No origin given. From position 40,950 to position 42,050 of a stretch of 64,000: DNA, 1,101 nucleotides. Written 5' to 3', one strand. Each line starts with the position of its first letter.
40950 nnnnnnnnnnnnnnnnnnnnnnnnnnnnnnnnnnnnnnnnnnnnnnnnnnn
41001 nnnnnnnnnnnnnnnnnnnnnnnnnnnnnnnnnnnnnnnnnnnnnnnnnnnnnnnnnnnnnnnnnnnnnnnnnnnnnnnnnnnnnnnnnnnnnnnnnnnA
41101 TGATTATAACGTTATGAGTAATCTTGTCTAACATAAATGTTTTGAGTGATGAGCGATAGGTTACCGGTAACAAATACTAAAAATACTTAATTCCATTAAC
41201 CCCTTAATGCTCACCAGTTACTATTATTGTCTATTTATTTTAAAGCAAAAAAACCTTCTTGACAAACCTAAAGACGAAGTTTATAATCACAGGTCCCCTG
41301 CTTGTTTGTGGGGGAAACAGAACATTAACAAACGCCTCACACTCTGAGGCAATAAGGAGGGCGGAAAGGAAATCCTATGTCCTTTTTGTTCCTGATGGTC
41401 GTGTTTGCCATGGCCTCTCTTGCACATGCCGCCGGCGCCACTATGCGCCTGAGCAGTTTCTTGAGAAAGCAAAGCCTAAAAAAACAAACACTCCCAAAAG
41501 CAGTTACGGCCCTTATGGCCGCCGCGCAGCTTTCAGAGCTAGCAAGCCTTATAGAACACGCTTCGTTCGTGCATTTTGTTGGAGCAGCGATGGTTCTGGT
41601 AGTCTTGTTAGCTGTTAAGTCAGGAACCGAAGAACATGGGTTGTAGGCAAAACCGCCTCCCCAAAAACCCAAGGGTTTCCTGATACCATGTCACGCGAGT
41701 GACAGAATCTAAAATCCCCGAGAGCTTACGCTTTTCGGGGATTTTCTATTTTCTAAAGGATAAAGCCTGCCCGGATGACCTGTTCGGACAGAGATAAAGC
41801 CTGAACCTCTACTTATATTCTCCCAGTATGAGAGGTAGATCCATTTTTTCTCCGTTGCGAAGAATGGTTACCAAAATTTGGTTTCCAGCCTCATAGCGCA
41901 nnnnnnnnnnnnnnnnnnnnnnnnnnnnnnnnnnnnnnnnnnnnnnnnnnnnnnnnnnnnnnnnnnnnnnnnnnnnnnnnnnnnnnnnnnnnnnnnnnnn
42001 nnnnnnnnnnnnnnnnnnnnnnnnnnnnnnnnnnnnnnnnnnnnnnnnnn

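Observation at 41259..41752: Complete synthetic-looking expression unit for an 89-aa Ala/Leu-rich membrane or secreted peptide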

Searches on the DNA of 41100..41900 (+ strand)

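Call 5: search_rna_families(source=window, start=41100, end=41900, threshold=evalue, max_evalue=10, show_alignments=4)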
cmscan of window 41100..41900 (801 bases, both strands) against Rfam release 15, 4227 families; matches with E-value up to 10: 11.
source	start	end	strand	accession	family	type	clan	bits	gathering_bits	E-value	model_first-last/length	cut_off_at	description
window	41713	41745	+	RF03790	MIR8008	Gene; miRNA;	-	20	66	0.29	1-55/55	no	MIR8008 microRNA precursor family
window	41700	41749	+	RF02399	NsiR1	Gene; sRNA;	-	19.7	39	0.29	1-60/60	no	Nitrogen stress-induced RNA 1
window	41683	41749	+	RF00514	His_leader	Cis-reg; leader;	-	17.4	49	3.3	1-126/126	no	Histidine operon leader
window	41708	41758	+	RF01334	CRISPR-DR21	Gene; CRISPR;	-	16.4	48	9.4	1-37/37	no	CRISPR RNA direct repeat element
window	41504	41591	-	RF02879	MH_s10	Gene; sRNA;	-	16.2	81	1.8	1-143/143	no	Mesorhizobail RNA 10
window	41107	41191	+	RF01177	snR67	Gene; snRNA; snoRNA; CD-box;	CL00053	16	55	1.3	1-83/83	no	Small nucleolar RNA snR67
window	41203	41273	+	RF01647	ceN61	Gene; snRNA; snoRNA; CD-box;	-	15.9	60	2.2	1-72/72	no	Caenorhabditis snoRNA ceN61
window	41491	41537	-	RF03474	mir-4766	Gene; miRNA;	-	15.1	72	8.9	1-56/56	no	mir-4766 microRNA precursor family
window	41664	41762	+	RF02621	BSnc120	Gene; sRNA;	-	14.5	114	6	1-88/88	no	Brucella sRNA 120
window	41342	41371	+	RF03156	L31-Firmicutes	Cis-reg; leader;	CL00118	13.1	33.3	7.7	1-32/32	no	L31-Firmicutes ribosomal protein leader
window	41711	41816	-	RF04178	BTnc005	Gene; sRNA;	-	11.7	174.8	6.8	1-205/205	no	Bacteroides sRNA BTnc005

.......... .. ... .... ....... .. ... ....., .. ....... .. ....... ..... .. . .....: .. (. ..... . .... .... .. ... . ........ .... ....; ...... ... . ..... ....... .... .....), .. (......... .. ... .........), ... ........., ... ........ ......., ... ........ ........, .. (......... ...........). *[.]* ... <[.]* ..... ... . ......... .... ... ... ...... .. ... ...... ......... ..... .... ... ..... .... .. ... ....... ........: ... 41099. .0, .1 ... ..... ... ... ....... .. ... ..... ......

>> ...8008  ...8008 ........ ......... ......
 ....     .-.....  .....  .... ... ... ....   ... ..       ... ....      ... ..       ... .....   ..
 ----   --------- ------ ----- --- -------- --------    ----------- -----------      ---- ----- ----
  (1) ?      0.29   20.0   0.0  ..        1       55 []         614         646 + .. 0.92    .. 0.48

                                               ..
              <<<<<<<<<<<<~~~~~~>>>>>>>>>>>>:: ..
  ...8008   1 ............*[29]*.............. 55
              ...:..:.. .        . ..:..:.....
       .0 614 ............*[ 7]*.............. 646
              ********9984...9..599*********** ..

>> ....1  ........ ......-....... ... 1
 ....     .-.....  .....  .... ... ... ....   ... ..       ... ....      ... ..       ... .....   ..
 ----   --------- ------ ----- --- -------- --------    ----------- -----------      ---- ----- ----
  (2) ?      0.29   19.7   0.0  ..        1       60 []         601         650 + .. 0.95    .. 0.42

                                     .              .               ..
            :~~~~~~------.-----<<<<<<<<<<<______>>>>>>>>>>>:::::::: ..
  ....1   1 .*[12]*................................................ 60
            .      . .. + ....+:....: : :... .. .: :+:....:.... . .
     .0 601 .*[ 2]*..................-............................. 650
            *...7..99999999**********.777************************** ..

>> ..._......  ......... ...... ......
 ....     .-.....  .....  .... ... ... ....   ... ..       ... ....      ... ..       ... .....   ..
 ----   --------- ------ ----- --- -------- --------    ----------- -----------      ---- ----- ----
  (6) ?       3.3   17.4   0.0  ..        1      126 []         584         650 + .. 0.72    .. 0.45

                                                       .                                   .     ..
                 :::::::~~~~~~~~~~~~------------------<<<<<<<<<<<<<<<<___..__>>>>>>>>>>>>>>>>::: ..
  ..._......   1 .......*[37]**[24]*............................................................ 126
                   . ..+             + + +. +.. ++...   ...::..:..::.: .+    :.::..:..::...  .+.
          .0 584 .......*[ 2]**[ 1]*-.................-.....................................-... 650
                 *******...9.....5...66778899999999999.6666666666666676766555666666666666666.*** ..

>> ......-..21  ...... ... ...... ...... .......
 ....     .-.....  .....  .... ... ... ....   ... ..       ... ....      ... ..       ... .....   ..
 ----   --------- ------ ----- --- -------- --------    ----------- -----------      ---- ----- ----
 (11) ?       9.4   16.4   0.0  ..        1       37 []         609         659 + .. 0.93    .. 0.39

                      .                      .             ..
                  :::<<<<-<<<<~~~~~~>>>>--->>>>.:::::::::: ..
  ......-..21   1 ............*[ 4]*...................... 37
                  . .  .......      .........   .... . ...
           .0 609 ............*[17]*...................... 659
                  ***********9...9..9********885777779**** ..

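Call 61: search_rna_families(sources=[L081, L001, L002, L003, L004, L005, L006, L082, L083, L084, L085, L086, L087, L088, L089, L090, L091], threshold=gathering)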
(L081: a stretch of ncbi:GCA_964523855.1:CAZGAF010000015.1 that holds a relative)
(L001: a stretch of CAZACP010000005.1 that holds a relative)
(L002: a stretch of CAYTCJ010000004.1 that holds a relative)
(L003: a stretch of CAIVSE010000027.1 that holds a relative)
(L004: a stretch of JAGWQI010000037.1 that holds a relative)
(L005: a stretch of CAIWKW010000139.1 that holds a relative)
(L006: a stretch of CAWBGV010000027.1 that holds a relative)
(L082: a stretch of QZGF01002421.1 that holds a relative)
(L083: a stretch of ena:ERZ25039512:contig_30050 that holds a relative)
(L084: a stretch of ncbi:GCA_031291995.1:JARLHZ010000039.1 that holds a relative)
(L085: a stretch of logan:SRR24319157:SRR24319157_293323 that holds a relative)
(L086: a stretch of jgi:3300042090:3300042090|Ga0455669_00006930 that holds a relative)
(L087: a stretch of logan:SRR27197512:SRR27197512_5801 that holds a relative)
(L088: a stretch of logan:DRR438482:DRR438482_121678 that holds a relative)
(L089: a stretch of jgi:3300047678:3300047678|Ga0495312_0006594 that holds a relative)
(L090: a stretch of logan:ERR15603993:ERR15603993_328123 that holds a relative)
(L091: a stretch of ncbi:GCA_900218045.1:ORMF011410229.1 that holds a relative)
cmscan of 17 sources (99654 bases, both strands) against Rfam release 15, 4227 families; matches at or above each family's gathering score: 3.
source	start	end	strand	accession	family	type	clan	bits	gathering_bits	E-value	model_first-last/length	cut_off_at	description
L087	3702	3773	+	RF00005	tRNA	Gene; tRNA;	CL00001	67.3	29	2.7e-12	1-71/71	no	tRNA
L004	374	445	-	RF00005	tRNA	Gene; tRNA;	CL00001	64.8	29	1.3e-11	1-71/71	no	tRNA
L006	819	890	-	RF00005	tRNA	Gene; tRNA;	CL00001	63.7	29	2.6e-11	1-71/71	no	tRNA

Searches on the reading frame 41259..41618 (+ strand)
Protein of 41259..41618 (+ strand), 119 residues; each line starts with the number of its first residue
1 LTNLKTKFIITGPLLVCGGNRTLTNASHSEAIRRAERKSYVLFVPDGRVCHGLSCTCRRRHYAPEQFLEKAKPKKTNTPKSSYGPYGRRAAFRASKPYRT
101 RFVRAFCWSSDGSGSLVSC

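Call 10: search_protein_families(library=pfam, proteins=[window:41259-41618:+], max_evalue=1)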
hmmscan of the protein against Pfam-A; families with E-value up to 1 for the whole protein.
window:41259-41618:+ (119 aa): 0 families
